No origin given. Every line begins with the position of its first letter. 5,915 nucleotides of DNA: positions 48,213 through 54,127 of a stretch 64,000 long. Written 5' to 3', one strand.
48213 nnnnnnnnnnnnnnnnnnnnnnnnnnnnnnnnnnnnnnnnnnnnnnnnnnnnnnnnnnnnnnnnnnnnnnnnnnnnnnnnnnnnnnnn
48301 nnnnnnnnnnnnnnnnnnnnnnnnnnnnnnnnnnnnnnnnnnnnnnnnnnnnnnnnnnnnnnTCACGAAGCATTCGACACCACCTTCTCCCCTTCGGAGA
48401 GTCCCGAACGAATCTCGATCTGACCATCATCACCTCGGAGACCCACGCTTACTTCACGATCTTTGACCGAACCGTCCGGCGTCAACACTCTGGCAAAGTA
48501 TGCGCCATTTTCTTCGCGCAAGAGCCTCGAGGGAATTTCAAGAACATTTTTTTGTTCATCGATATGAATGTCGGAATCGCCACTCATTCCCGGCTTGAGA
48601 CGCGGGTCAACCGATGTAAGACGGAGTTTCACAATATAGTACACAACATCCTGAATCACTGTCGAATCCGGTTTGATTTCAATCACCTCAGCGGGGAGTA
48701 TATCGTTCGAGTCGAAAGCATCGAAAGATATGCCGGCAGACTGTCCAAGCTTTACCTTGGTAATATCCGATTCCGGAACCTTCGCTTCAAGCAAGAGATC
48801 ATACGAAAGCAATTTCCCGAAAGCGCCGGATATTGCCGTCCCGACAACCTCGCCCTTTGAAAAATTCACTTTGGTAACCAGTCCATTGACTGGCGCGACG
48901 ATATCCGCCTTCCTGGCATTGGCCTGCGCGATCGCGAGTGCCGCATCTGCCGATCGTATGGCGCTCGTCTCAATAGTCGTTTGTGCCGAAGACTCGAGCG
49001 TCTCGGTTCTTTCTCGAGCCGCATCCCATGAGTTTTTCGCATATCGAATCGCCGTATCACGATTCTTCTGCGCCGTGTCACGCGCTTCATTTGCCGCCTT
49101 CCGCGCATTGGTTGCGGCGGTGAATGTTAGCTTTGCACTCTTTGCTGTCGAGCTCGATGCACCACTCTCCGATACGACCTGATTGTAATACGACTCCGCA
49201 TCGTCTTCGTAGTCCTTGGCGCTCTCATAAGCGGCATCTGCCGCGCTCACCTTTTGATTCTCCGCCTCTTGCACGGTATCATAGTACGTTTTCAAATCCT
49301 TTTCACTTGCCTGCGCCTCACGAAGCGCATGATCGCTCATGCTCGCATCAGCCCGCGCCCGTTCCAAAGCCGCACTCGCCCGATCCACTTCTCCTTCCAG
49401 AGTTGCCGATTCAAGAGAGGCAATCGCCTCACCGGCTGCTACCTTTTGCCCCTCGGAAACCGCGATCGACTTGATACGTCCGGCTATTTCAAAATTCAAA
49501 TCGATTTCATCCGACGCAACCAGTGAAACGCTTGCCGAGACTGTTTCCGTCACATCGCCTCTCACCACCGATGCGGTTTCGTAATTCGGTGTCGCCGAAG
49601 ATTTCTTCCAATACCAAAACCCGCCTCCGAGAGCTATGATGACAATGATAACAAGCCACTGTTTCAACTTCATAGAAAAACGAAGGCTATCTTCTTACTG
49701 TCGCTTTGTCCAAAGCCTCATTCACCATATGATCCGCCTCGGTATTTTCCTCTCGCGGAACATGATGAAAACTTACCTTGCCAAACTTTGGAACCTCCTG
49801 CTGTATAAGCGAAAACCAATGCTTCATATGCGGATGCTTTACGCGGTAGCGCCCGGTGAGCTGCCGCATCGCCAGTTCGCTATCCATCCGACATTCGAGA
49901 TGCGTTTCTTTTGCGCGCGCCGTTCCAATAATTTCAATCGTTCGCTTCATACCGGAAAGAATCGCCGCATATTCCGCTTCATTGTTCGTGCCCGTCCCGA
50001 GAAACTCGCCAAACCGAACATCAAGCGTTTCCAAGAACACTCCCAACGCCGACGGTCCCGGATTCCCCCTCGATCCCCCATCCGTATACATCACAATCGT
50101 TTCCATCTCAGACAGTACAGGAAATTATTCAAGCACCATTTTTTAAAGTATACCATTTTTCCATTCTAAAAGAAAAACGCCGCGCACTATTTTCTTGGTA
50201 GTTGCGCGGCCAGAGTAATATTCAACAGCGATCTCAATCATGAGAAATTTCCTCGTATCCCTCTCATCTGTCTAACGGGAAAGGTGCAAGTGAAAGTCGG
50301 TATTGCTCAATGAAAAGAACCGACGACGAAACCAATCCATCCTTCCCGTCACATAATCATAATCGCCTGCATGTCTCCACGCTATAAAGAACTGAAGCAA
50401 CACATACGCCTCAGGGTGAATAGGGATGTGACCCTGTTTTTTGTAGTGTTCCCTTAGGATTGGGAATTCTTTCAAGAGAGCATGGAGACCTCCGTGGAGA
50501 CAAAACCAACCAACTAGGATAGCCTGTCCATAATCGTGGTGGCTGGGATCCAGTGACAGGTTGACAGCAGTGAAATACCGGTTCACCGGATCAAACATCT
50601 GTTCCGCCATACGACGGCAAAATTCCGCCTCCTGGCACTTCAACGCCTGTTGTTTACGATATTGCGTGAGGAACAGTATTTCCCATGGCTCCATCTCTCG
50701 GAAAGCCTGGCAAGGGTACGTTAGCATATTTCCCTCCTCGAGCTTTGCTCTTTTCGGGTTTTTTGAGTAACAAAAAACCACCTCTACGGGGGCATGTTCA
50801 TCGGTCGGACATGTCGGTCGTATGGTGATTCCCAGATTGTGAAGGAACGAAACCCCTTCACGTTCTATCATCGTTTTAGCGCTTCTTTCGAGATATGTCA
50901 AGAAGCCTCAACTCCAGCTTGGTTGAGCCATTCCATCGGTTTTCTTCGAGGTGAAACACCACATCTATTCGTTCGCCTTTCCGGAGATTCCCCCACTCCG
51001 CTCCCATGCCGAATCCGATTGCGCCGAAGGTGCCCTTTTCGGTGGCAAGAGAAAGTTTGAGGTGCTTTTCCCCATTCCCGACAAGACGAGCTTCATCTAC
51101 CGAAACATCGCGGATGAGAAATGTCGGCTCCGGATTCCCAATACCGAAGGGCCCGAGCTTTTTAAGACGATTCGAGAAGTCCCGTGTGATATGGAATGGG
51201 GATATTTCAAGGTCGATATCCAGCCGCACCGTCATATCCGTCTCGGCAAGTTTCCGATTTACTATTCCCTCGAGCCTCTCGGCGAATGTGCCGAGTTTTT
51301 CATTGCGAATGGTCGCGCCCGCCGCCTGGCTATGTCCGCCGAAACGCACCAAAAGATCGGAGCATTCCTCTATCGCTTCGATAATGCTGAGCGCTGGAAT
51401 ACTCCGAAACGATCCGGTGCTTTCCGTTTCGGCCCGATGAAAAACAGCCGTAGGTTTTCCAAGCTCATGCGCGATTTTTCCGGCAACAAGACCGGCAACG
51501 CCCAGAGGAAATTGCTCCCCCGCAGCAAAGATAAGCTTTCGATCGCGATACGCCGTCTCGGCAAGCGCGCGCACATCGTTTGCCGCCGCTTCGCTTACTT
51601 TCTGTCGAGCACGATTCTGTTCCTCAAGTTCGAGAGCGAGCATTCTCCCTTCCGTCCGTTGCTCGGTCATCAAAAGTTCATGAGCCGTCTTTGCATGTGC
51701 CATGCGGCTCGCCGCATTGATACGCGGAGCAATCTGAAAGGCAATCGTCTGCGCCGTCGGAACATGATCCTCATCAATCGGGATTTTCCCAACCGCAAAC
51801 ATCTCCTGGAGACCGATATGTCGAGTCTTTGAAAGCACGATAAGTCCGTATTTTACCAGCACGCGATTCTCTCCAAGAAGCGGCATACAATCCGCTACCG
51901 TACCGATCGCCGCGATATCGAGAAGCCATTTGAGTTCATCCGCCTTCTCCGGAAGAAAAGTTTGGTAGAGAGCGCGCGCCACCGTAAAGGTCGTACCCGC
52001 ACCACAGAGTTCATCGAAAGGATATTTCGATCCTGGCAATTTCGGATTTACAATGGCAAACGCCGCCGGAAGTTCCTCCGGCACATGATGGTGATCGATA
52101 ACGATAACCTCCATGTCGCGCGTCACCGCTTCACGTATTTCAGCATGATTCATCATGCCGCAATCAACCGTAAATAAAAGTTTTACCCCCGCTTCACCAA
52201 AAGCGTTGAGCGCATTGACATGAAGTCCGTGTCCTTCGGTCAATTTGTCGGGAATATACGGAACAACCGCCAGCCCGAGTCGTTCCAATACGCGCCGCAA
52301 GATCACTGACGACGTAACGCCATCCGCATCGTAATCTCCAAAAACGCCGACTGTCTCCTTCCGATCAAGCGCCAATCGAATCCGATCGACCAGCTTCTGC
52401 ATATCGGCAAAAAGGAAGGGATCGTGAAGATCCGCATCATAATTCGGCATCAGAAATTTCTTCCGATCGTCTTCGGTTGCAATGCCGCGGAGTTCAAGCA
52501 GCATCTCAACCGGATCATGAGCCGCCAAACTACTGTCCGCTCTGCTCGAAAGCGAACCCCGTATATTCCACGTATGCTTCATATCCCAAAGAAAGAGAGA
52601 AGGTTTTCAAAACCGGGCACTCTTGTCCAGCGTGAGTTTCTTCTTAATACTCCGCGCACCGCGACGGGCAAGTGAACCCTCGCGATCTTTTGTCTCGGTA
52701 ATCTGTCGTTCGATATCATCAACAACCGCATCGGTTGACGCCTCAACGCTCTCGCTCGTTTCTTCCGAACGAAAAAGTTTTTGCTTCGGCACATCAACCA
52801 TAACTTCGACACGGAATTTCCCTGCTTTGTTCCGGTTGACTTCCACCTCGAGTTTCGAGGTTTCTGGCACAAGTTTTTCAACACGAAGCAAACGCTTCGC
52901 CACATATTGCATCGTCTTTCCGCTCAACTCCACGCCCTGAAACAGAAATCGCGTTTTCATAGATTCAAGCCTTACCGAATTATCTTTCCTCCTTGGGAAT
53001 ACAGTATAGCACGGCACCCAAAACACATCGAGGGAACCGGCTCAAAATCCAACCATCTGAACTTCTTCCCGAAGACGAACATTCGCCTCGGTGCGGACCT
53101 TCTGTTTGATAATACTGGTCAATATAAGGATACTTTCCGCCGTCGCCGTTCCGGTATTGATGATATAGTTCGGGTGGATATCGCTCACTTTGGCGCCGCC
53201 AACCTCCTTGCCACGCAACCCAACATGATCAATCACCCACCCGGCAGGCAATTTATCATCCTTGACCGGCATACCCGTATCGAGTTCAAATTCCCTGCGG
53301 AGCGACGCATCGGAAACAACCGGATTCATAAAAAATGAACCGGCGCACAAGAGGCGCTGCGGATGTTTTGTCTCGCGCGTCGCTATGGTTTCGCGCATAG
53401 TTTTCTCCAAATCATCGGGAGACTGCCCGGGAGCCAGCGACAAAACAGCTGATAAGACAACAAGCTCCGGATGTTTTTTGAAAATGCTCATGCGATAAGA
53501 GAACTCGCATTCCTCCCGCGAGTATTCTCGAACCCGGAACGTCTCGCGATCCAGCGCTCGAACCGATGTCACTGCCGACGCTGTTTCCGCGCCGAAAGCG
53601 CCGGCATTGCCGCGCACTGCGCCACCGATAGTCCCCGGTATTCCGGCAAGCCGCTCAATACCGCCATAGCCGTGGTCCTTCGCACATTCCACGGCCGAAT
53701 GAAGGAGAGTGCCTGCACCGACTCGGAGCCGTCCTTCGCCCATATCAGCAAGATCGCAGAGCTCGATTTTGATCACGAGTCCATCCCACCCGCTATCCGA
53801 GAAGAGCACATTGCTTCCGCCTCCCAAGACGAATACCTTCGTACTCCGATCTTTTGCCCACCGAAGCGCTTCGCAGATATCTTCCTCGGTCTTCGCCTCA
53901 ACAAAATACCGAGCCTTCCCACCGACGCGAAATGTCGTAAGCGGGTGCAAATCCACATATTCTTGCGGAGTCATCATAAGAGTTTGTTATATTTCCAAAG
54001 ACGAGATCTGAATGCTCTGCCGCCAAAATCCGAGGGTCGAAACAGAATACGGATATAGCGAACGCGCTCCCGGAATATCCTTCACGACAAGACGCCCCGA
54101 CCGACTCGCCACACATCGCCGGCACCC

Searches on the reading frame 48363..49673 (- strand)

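Call 46: search_protein_families(library=pfam, proteins=[window:48363-49673:-], max_evalue=0.001)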
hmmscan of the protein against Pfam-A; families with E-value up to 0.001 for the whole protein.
window:48363-49673:- (436 aa): 4 families
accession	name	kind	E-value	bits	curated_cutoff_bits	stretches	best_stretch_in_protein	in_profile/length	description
PF16576.10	HlyD_D23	-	3.1e-11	43.4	30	1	207-363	77-212/214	Barrel-sandwich domain of CusB or HlyD membrane-fusion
PF13437.12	HlyD_3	-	1e-09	39.5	22.2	1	258-362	2-106/106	HlyD family secretion protein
PF13533.13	Biotin_lipoyl_2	-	6.4e-07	29.5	29.8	1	62-88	6-32/32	Biotin-lipoyl like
PF00364.28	Biotin_lipoyl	-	5.3e-05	23.4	22.1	0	59-86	45-72/73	Biotin-requiring enzyme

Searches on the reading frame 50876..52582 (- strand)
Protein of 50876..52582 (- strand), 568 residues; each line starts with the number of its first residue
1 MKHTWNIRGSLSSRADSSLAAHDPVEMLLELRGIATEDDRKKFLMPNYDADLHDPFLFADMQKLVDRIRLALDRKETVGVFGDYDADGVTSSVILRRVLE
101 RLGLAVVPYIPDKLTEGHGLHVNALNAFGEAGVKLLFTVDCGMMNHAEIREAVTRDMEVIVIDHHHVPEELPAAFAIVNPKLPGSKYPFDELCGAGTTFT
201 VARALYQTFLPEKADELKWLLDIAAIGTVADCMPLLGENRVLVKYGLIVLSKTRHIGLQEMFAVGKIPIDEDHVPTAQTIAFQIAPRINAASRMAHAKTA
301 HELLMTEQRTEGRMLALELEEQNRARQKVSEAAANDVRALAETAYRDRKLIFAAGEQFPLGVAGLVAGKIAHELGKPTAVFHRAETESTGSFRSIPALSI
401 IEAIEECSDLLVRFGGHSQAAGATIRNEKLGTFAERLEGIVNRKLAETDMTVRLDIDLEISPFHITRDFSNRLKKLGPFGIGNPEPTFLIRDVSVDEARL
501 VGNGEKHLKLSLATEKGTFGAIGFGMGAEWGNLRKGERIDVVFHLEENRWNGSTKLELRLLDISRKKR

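Call 46: search_protein_families(library=pfam, proteins=[window:50876-52582:-], max_evalue=0.001)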
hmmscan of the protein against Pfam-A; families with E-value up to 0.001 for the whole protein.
window:50876-52582:- (568 aa): 3 families
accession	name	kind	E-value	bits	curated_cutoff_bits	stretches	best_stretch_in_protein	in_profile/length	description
PF17768.7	RecJ_OB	-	9.8e-31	106.4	27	1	456-562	1-107/107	RecJ OB domain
PF01368.27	DHH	-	1.3e-21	77.6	28.1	1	78-228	2-125/125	DHH family, N-terminal domain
PF02272.25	DHHA1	-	2.6e-09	37.9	25.9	1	350-441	4-100/102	DHHA1 domain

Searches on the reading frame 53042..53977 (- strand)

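Call 46: search_protein_families(library=pfam, proteins=[window:53042-53977:-], max_evalue=0.001)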
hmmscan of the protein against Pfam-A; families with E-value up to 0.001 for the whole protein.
window:53042-53977:- (311 aa): 2 families
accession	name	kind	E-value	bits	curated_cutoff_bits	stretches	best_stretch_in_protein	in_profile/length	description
PF02873.21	MurB_C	-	3.3e-26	91.8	27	1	191-309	3-99/99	UDP-N-acetylenolpyruvoylglucosamine reductase, C-terminal domain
PF01565.28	FAD_binding_4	-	1.2e-21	77.3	26.4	1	23-143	2-130/139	FAD binding domain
